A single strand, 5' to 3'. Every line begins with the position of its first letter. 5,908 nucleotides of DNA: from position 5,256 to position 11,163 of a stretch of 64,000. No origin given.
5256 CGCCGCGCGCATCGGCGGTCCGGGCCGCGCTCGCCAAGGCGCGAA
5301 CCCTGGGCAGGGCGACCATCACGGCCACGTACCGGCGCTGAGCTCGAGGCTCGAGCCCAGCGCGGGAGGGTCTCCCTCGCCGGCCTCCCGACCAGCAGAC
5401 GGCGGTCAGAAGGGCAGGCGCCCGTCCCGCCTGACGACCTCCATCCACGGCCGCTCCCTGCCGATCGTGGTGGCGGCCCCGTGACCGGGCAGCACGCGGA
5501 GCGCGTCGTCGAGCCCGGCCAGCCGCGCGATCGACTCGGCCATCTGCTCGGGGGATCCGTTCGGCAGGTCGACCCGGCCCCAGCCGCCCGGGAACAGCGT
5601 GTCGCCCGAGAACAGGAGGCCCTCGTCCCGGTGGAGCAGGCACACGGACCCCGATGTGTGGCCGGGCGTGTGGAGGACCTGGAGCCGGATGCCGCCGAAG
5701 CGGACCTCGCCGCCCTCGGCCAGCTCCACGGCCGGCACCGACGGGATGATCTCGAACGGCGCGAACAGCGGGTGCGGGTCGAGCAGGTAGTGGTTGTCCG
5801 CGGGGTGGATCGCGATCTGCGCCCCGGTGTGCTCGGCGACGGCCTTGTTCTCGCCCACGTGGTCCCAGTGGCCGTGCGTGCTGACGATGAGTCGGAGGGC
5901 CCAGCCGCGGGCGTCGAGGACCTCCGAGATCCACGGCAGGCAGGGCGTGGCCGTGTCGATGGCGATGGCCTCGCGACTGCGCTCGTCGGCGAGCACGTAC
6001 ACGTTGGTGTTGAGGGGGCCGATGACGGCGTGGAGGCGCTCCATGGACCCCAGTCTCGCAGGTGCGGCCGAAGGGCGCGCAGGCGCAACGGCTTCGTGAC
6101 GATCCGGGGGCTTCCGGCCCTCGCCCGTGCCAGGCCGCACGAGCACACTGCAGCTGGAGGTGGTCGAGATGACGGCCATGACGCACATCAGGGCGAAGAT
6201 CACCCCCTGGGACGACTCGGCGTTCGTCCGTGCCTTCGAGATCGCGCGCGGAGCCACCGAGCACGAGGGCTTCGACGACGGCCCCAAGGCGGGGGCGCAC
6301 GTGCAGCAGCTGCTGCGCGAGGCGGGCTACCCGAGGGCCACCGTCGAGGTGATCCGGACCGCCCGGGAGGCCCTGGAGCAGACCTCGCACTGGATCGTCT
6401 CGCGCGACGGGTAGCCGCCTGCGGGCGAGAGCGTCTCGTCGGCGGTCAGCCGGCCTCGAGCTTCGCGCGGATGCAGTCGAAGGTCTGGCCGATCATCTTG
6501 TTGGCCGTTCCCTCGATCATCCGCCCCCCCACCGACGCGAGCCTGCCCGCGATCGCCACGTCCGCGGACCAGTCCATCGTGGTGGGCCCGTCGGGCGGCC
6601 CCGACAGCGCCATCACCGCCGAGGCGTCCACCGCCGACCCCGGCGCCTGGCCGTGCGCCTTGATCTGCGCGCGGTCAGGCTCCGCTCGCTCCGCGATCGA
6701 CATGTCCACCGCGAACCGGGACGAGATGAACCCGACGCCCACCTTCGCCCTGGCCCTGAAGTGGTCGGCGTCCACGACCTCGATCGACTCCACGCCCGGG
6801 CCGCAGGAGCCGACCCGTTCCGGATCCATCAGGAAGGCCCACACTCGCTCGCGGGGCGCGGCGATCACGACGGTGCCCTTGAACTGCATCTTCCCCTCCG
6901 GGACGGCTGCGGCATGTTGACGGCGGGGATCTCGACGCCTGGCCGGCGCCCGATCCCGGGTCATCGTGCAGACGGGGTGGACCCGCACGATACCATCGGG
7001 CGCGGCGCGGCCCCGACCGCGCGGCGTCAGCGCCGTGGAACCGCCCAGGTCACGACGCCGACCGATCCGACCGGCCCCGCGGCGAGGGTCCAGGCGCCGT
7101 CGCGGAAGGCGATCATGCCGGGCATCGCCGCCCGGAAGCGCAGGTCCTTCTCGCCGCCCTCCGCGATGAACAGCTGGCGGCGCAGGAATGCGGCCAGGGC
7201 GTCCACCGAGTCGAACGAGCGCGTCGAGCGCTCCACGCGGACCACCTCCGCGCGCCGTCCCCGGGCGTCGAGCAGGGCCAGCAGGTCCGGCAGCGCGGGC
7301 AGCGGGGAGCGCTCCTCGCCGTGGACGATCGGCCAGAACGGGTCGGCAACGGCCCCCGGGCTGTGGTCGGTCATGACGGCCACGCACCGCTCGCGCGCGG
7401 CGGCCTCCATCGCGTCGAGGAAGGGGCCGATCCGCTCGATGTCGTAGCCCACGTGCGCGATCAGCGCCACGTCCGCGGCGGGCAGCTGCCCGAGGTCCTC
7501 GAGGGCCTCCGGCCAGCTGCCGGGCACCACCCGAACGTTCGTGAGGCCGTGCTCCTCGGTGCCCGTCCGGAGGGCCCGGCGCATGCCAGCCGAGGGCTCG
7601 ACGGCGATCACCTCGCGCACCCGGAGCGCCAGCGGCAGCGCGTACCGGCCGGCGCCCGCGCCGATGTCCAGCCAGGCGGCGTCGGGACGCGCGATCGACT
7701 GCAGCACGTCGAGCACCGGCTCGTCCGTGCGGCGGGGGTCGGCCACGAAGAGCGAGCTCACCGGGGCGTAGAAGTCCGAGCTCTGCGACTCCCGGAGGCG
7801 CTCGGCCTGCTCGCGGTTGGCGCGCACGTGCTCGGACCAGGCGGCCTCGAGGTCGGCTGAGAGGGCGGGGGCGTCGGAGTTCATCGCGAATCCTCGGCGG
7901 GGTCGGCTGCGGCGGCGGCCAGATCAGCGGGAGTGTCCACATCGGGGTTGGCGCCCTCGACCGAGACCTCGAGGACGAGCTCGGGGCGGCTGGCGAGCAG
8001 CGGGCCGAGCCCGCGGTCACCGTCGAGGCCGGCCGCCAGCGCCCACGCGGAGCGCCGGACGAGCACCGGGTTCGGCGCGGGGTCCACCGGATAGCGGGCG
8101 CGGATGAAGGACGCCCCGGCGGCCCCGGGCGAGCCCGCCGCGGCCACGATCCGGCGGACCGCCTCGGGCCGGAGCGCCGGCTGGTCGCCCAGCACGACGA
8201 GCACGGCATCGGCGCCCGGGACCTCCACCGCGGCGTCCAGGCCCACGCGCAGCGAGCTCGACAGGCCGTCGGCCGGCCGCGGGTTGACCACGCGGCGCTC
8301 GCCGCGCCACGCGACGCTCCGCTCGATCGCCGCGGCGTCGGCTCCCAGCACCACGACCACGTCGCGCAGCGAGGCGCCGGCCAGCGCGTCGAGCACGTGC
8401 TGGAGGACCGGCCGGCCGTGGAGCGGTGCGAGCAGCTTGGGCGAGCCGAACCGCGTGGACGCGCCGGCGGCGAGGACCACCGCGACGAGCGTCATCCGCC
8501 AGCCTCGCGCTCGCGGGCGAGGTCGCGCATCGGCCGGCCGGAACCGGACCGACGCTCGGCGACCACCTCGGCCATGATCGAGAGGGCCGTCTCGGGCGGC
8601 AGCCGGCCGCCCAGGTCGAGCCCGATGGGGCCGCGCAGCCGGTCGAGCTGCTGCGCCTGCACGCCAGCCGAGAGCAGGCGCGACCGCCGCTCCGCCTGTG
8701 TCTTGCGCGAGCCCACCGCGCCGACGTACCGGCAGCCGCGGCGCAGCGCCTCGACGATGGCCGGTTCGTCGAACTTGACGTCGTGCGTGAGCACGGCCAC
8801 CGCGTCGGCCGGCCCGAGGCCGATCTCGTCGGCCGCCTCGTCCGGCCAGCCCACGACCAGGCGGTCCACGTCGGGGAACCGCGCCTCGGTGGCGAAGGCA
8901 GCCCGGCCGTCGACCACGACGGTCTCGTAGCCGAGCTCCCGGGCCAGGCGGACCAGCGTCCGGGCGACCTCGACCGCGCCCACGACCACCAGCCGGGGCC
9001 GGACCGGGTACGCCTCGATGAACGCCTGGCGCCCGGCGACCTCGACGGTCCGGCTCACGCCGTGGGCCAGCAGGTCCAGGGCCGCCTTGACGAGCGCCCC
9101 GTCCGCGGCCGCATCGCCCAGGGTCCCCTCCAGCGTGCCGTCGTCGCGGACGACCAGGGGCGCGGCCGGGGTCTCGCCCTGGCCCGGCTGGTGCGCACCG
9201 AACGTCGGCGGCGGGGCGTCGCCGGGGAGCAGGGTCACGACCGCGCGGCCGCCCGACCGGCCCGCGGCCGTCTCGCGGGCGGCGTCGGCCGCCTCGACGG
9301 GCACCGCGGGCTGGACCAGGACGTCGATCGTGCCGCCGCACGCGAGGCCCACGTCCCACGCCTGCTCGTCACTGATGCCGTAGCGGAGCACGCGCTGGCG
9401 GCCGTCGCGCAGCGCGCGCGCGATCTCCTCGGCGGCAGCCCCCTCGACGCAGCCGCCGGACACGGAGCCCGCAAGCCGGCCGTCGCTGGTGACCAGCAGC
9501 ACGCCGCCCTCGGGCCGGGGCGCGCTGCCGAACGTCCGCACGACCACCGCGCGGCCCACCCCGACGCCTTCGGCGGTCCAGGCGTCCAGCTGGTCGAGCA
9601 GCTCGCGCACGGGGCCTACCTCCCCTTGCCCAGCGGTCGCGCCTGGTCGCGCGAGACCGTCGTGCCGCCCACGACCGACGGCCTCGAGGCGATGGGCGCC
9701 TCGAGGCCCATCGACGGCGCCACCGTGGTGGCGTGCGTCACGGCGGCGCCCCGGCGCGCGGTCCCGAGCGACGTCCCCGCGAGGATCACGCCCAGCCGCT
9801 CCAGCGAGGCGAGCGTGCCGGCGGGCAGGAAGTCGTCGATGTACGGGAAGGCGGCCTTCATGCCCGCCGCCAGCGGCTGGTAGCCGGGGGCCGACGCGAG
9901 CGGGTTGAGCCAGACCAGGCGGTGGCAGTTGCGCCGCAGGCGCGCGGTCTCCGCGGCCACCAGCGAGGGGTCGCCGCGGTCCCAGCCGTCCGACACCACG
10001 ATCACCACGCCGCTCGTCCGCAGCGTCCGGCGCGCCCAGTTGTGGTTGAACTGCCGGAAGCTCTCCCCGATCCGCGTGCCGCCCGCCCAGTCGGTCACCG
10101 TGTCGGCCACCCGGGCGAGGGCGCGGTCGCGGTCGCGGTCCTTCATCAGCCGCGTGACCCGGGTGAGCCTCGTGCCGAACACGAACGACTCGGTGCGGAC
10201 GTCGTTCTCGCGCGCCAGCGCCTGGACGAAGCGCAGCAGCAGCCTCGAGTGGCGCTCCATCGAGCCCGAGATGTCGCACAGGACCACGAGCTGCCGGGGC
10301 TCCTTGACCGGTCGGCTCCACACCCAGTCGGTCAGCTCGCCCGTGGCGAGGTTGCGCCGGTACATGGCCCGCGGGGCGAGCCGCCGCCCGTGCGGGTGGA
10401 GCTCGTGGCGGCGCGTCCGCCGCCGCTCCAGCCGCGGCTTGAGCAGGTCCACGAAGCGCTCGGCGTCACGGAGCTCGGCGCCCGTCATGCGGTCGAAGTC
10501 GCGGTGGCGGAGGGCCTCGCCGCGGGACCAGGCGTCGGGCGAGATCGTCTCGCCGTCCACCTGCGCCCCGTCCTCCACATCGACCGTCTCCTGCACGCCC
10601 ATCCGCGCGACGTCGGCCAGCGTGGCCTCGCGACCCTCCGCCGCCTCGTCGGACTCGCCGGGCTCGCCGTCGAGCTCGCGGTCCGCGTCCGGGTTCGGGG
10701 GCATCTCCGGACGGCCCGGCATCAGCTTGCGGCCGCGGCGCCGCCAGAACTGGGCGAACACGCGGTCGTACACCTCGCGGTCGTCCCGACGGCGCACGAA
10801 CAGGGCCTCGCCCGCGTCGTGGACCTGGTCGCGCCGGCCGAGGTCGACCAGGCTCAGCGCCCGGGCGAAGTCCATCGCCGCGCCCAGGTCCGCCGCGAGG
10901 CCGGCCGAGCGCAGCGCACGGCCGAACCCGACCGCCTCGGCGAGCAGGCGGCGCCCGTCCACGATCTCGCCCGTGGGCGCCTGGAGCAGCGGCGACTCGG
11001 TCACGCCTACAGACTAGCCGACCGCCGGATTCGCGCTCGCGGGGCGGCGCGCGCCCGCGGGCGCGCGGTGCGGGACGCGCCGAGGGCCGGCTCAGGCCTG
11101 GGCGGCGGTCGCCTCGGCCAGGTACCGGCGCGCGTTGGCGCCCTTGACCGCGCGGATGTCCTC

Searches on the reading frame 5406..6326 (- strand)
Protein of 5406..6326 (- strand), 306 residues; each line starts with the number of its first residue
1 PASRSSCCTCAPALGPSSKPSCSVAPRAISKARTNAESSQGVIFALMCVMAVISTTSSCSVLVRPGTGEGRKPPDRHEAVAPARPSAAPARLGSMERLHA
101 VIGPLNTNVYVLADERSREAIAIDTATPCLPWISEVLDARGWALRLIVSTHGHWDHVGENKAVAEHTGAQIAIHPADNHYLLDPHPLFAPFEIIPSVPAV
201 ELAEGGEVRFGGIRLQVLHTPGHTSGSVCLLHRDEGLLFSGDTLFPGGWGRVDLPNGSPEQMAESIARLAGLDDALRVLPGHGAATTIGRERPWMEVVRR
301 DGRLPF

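Call 39: search_protein_families(library=pfam, proteins=[window:5406-6326:-], max_evalue=0.0001)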
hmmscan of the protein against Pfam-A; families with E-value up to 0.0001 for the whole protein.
window:5406-6326:- (306 aa): 2 families
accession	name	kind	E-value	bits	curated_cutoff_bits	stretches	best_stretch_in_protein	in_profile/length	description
PF00753.33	Lactamase_B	-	1.5e-30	107.1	22.7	1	103-282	2-196/196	Metallo-beta-lactamase superfamily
PF12706.13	Lactamase_B_2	-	1.6e-05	25.1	27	1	144-226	31-114/200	Beta-lactamase superfamily domain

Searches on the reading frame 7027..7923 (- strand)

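Call 39: search_protein_families(library=pfam, proteins=[window:7027-7923:-], max_evalue=0.0001)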
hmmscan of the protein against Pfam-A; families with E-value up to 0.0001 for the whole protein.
window:7027-7923:- (298 aa): 2 families
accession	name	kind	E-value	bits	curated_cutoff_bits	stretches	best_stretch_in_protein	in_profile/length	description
PF13649.12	Methyltransf_25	-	1.1e-06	29.6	27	1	85-141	2-58/97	Methyltransferase domain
PF08241.18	Methyltransf_11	-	4.9e-05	24.3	21.2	0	85-136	1-50/95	Methyltransferase domain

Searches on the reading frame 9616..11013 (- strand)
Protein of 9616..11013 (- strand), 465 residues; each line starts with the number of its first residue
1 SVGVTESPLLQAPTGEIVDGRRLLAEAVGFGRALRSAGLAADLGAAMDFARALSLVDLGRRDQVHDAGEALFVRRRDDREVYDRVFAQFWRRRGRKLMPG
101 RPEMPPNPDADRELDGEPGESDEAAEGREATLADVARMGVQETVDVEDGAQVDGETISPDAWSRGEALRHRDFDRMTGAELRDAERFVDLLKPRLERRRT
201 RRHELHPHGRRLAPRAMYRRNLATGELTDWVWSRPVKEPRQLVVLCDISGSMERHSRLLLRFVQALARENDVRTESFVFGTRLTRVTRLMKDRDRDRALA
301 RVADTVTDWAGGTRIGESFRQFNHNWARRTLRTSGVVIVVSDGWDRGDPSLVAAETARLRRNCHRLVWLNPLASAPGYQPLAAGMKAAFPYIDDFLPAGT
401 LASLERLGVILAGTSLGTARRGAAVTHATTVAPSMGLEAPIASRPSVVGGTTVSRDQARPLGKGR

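Call 39: search_protein_families(library=pfam, proteins=[window:9616-11013:-], max_evalue=0.0001)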
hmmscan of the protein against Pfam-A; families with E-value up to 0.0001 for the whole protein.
window:9616-11013:- (465 aa): 1 family
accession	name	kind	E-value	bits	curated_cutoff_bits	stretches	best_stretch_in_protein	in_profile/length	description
PF05762.20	VWA_CoxE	-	5.4e-58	196.5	26.4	1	194-403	11-221/222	VWA domain containing CoxE-like protein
